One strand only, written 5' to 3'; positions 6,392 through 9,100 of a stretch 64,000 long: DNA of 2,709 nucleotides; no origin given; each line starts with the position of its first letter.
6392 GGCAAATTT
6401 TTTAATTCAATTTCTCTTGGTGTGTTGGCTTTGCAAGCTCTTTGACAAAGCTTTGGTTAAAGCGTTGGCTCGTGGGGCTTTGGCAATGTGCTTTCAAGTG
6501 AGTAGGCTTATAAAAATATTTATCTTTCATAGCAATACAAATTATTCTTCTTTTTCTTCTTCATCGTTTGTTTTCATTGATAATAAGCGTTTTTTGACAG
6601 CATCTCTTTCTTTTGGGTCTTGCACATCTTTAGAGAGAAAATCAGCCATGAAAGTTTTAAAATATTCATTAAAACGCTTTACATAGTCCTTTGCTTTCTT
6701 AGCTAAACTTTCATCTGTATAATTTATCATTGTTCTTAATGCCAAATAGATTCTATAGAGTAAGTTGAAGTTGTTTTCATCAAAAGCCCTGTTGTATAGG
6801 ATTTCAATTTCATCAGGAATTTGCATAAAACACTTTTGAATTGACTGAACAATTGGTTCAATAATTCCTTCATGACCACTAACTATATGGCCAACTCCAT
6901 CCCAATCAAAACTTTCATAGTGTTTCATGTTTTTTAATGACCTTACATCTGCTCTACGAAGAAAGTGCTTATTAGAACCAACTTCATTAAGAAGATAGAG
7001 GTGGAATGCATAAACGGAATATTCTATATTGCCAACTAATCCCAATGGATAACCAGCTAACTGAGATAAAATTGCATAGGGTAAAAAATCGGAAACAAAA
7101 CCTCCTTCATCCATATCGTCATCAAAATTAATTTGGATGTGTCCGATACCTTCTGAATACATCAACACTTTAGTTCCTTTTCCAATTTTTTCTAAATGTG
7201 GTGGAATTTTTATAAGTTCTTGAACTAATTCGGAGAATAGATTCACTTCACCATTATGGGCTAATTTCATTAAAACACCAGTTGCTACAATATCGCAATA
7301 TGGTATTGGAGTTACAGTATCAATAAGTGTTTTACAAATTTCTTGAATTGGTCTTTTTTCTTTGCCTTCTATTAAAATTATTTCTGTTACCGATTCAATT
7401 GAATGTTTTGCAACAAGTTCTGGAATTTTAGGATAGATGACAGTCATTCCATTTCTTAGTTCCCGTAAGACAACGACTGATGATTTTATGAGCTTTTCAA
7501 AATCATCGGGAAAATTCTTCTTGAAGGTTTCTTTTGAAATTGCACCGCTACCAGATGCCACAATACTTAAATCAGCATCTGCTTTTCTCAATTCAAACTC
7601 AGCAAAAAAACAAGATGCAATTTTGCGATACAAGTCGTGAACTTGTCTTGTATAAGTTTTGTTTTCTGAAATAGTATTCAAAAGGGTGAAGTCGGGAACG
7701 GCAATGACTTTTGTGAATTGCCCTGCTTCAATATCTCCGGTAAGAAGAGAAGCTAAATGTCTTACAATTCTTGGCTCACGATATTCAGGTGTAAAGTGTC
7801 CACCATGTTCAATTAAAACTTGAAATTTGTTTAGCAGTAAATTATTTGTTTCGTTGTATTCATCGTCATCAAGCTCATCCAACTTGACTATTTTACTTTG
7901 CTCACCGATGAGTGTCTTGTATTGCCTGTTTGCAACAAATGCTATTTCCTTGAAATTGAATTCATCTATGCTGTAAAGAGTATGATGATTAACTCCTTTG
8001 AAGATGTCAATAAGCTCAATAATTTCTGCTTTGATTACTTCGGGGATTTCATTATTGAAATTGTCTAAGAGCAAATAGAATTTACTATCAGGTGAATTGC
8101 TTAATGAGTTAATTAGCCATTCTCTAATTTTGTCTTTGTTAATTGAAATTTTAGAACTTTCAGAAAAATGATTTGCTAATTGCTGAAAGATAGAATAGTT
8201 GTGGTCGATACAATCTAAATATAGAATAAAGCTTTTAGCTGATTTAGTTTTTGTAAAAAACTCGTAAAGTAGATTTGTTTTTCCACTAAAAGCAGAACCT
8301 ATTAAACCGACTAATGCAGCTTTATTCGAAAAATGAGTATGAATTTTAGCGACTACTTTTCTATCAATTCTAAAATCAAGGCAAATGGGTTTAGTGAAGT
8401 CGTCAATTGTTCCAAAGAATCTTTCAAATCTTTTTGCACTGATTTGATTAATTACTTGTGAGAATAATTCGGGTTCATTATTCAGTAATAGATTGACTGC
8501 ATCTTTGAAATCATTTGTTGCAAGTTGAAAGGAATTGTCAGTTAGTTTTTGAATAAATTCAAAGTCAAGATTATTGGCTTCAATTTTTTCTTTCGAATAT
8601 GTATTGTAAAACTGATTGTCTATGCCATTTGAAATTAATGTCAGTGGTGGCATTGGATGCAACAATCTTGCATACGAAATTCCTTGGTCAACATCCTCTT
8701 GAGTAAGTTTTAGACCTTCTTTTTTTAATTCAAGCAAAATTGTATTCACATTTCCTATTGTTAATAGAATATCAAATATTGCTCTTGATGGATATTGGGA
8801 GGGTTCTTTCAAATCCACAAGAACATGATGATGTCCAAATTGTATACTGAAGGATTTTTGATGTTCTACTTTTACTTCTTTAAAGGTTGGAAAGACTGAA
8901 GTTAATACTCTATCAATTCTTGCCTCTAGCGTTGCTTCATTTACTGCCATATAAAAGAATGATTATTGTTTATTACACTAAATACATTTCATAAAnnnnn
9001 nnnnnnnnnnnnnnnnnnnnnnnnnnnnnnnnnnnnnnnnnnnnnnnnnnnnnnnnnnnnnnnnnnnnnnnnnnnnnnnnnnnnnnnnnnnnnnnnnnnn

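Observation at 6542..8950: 802-aa protein combining an HsdR-N-like PD-(D/E)xK nuclease fold, a P-loop NTPase and a ~500-aa unassigned C-terminal region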

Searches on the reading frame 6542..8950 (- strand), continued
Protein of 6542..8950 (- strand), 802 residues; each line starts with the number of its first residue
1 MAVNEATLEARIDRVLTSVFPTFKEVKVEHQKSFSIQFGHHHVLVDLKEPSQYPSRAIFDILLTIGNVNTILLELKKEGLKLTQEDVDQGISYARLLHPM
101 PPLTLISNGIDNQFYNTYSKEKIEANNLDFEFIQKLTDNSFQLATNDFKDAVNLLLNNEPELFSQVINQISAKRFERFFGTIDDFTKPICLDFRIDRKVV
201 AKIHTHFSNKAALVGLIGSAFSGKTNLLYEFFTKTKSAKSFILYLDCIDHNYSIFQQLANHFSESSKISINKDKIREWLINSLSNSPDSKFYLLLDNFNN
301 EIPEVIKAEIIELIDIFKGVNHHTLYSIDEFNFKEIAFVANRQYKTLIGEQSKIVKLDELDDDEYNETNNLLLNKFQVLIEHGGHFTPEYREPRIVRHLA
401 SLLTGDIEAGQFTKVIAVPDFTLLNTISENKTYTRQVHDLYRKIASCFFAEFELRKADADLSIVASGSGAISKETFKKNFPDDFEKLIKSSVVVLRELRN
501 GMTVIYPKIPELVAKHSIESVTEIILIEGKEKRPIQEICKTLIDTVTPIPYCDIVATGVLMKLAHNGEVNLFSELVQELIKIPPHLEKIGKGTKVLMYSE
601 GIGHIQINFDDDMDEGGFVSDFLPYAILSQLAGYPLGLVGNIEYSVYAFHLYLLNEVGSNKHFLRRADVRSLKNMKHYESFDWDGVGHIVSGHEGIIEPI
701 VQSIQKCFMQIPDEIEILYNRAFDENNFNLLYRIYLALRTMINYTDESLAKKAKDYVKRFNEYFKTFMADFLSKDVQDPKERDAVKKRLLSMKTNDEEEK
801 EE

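Call 94: search_protein_families(library=padloc, proteins=[L064:1379-5755:+, L003:2570-3625:+, L002:6152-9685:-, L002:13262-16525:+, L002:16529-20197:+, L009:6492-9638:-, L032:12639-14936:-, L030:12508-14691:-, L014:12838-15060:-, L013:5963-8071:-], max_evalue=1e-8)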
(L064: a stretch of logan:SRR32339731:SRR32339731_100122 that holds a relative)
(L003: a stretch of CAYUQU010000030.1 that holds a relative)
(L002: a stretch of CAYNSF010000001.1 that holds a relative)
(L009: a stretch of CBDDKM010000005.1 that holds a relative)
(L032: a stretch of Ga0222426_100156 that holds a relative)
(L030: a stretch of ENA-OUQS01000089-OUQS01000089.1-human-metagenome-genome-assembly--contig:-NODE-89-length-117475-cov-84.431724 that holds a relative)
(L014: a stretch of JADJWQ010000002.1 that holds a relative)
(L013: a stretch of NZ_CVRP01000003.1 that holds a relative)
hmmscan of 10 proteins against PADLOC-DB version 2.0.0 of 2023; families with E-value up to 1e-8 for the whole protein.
L064:1379-5755:+ (1458 aa): 1 family
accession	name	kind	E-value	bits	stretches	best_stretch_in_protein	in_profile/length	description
PDLC02169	Avs4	-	9.5e-127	422.2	1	34-1445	160-1570/1570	-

L003:2570-3625:+ (351 aa): 1 family
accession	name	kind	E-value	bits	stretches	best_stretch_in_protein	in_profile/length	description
PDLC04715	PDC-M58A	-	5.7e-13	47.1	1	8-142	2-137/154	-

L002:6152-9685:- (1177 aa): 0 families

L002:13262-16525:+ (1087 aa): 25 families
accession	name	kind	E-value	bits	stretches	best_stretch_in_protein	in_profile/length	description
PDLC01075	C3a139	-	9.2e-43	144.7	1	85-974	66-890/948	HKD+Snf2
PDLC02621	DrmD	-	1.9e-37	127.1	1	542-858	381-697/1040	DrmD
PDLC02623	DrmD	-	1.5e-33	113.7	1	666-881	509-711/1040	DrmD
PDLC02193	PLD_Helicase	-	3.4e-29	99.6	1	649-805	650-810/905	-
PDLC00659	HmaA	-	7.8e-29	98.1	1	647-832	466-647/1176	SNF2 helicase / DEAD-box helicase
PDLC02840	DpdE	-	9.5e-28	95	2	269-432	179-335/1091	DpdE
PDLC02500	BrxHI|BrxHII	-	2.2e-25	87.4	1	648-811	440-591/933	BrxHI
PDLC02619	DrmD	-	1.4e-24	84.3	1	647-808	370-548/872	DrmD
PDLC02620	DrmD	-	1.9e-24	83.7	1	677-834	470-616/1060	DrmD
PDLC02843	DpdE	-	2.4e-21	73.4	1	269-399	178-301/1091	DpdE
PDLC02504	BrxHI|BrxHII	-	5.7e-21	72.2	1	647-814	445-602/971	BrxHII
PDLC02572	DrmA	-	1.3e-20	71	1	549-843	386-676/1043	DrmA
PDLC02632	DrmD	-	4.3e-20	69.8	1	649-818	480-651/662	DrmD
PDLC02633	DrmD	-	9.8e-18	61.5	1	644-808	478-644/839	DrmD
PDLC03830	ZacC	-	1.6e-15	54.8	0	712-796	822-903/1019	-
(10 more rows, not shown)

L002:16529-20197:+ (1222 aa): 26 families (the best 25 are shown)
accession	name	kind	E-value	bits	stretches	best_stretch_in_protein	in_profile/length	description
PDLC03596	REase_MTase_IIG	-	6.3e-155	515.9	3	708-1098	699-1084/1148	Type IIG restriction enzyme-methyltransferase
PDLC03601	REase_MTase_IIG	-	1.2e-121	405.5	2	714-1113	668-1067/1110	Type IIG restriction enzyme-methyltransferase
PDLC03612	REase_MTase_IIG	-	2e-94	315.7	2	507-1160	586-1241/1247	Type IIG restriction enzyme-methyltransferase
PDLC03609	REase_MTase_IIG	-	2.1e-81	272.2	2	704-1104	542-934/1066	Type IIG restriction enzyme-methyltransferase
PDLC03604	REase_MTase_IIG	-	5.4e-42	141.9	2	705-1125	520-962/1011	Type IIG restriction enzyme-methyltransferase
PDLC02643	DrmMI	-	1.2e-36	124.1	1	452-1112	588-1221/1347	DrmMI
PDLC03629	REase_MTase_IIG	-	1.1e-31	107.6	2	705-1103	556-970/1182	Type IIG restriction enzyme-methyltransferase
PDLC03226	MTase_II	-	1.7e-27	94.3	2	675-836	85-241/579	Type II methyltransferase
PDLC03335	MTase_II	-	1.6e-25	87.9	1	716-1103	192-576/607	Type II methyltransferase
PDLC03628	REase_MTase_IIG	-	6.5e-25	85.4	2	317-423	258-361/1100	Type IIG restriction enzyme-methyltransferase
PDLC02529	PglX|PglXI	-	1.5e-21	73.9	1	711-1087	349-739/1189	PglX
PDLC03313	MTase_II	-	1.8e-19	67.7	1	714-1052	139-467/563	Type II methyltransferase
PDLC03267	MTase_II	-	2e-16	58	1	710-918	97-311/539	Type II methyltransferase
PDLC03248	MTase_II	-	2.2e-16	57.7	1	705-988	71-364/521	Type II methyltransferase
PDLC02638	DrmMI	-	3.7e-16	56.5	1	452-771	586-927/935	DrmMI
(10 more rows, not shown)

L009:6492-9638:- (1048 aa): 16 families
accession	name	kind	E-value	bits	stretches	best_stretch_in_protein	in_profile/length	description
PDLC02384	pAgo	-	0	1390.9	1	6-1048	3-1030/1030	-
PDLC02420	Aga_SIR2-PNTD1-PNTD2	-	3.3e-215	715.5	1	11-1048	7-1010/1010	Class I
PDLC02436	pAgo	-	1.3e-114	381.6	1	578-1048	5-460/460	-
PDLC02419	Aga_SIR2-PNTD1-PNTD2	-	3.1e-106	354.3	1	25-444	8-421/558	Class I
PDLC02377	pAgo_I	-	8.4e-101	336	1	581-1048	9-457/457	Class I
PDLC02401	Aga_SIR2-PNTD1-PNTD2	-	1e-73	247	1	46-553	2-517/524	Class I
PDLC02376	pAgo_I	-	1.8e-61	206.7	1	601-1045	18-452/455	Class I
PDLC02378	pAgo_I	-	9.4e-38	128.2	1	741-1031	192-475/493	Class I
PDLC02402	Aga_SIR2-PNTD1-PNTD2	-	6.9e-37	125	1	26-325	16-314/876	Class I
PDLC02392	pAgo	-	5.5e-32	109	1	722-1033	22-329/346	-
PDLC05061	PDC-S65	-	1.1e-22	79.1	1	16-305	25-298/592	-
PDLC02428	PprPIWI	-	9e-20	69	1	742-1026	403-643/666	-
PDLC02397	pAgo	-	5e-17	60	1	723-1030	297-561/578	-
PDLC05060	PDC-S65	-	4.2e-15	53.6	1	120-296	28-197/503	-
PDLC02394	pAgo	-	4.5e-15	52.5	1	738-1042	822-1108/1121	-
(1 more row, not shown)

L032:12639-14936:- (765 aa): 0 families

L030:12508-14691:- (727 aa): 0 families

L014:12838-15060:- (740 aa): 0 families

L013:5963-8071:- (702 aa): 1 family
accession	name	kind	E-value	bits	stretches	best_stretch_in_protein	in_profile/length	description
PDLC02865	DpdF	-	1.1e-123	412.3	2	247-592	288-661/1499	DpdF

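Call 97: find_related_loci(query=A1, collection=viral_contigs, flank=8000)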
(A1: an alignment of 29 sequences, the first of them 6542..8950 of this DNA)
Query A1 (802 aa) in viral_contigs; peptide patterns used: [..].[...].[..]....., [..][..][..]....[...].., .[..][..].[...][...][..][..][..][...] (x = any residue, [..] = any of these).
145 stretches matched a pattern, but none encodes a relative of the query by tblastn (E <= 1e-3).

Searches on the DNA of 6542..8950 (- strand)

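Call 66: search_dna_similar(query=L059:7900-10400:+, collection=ecoli_genomes, mode=near, max_rows=12)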
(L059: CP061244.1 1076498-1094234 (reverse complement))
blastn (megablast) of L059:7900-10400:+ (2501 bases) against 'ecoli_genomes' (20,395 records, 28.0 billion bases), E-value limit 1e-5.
Records with a match: 236; places in all: 240; records where one place covers at least 80% of the query: 234.
Genomes with a match: 236 of 5426; with a place that covers at least 80% of the query: 234. Places per genome that has any: lowest 1, median 1, highest 2. On chromosomes: 240 places; on plasmids: 0.
Best place of each record, by identity: >=99% 235; 95-99% 1.
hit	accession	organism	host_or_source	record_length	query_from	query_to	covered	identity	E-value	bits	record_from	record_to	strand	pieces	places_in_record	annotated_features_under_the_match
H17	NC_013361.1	Escherichia coli O26:H11 str. 11368 strain 11368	-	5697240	1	2501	100%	99.8%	0e+0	4605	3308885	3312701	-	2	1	hypothetical protein | IS3 family transposase | type I restriction enzyme HsdR N-terminal domain-containing protein | AL1L pseudoknot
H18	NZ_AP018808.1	Escherichia coli strain E2865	Bos taurus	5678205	1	2501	100%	99.8%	0e+0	4599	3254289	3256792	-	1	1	type I restriction enzyme HsdR N-terminal domain-containing protein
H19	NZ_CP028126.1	Escherichia coli O26 str. RM10386 strain RM10386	Bos taurus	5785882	1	2501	100%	99.8%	0e+0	4599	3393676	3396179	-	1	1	type I restriction enzyme HsdR N-terminal domain-containing protein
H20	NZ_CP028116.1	Escherichia coli O26 str. RM8426 strain RM8426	Creek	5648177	1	2501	100%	99.8%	0e+0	4599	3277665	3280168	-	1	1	type I restriction enzyme HsdR N-terminal domain-containing protein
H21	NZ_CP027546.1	Escherichia coli strain 2013C-4187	Homo sapiens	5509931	1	2501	100%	99.8%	0e+0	4599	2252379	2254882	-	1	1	type I restriction enzyme HsdR N-terminal domain-containing protein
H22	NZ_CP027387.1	Escherichia coli strain 2014C-3057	Homo sapiens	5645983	1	2501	100%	99.8%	0e+0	4599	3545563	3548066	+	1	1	type I restriction enzyme HsdR N-terminal domain-containing protein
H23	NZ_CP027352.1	Escherichia coli strain 2012C-4606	missing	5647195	1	2501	100%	99.8%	0e+0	4599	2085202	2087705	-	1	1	type I restriction enzyme HsdR N-terminal domain-containing protein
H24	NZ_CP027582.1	Escherichia coli strain 2013C-4538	Homo sapiens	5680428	1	2501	100%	99.8%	0e+0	4599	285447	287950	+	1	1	type I restriction enzyme HsdR N-terminal domain-containing protein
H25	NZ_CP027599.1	Escherichia coli strain 97-3250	Homo sapiens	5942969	1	2501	100%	99.8%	0e+0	4599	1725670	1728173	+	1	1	type I restriction enzyme HsdR N-terminal domain-containing protein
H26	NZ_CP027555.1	Escherichia coli strain 2013C-3513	Homo sapiens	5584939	1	2501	100%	99.8%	0e+0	4599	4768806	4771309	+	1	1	type I restriction enzyme HsdR N-terminal domain-containing protein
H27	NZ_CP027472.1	Escherichia coli strain 2014C-3050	missing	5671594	1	2501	100%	99.8%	0e+0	4599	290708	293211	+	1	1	type I restriction enzyme HsdR N-terminal domain-containing protein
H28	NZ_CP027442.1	Escherichia coli strain 2013C-3252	Homo sapiens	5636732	1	2501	100%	99.8%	0e+0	4599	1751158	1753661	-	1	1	type I restriction enzyme HsdR N-terminal domain-containing protein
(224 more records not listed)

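Call 67: get_annotated_region(hit=H18, flank=9000)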
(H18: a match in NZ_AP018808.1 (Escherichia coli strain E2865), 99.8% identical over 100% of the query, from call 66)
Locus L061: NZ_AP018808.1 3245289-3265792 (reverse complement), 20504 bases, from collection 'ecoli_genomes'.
description: Escherichia coli strain E2865 chromosome, complete genome
organism: Escherichia coli strain E2865 (NCBI taxid 562)
replicon: chromosome; assembly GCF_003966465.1
host: Bos taurus; source: -; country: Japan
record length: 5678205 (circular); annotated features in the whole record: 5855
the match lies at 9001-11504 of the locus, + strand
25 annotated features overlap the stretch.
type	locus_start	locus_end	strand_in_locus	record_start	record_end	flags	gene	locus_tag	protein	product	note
CDS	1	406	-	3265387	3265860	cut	-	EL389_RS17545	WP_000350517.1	hypothetical protein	-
CDS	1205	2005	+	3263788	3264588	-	-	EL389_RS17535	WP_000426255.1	hypothetical protein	-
CDS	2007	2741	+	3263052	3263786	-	-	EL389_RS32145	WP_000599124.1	hypothetical protein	-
CDS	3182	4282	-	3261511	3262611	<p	-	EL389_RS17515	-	IS66-like element ISEc22 family transposase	incomplete; partial in the middle of a contig; missing N-terminus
CDS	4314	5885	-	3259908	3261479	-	-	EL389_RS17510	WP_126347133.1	IS66-like element ISCro1 family transposase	-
CDS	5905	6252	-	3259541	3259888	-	tnpB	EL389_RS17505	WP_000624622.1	IS66 family insertion sequence element accessory protein TnpB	TnpB, as the term is used for proteins encoded by IS66 family insertion elements, is considered an accessory protein, ...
CDS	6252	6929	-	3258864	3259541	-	tnpA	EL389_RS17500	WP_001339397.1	IS66-like element accessory protein TnpA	-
CDS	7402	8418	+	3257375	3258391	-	-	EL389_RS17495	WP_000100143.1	hypothetical protein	-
CDS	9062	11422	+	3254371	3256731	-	-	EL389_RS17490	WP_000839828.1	type I restriction enzyme HsdR N-terminal domain-containing protein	-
CDS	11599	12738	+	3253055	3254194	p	-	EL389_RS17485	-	IS3 family transposase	frameshifted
CDS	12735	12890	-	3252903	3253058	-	-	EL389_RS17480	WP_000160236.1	PapB/FocB family fimbrial expression transcriptional regulator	-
CDS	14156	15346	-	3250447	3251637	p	-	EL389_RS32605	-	tyrosine-type recombinase/integrase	internal stop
CDS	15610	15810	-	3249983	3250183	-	torI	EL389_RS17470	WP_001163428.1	response regulator inhibitor TorI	-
CDS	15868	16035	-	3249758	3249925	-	-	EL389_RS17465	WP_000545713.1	hypothetical protein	-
CDS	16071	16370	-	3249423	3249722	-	-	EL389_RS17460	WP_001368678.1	hypothetical protein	-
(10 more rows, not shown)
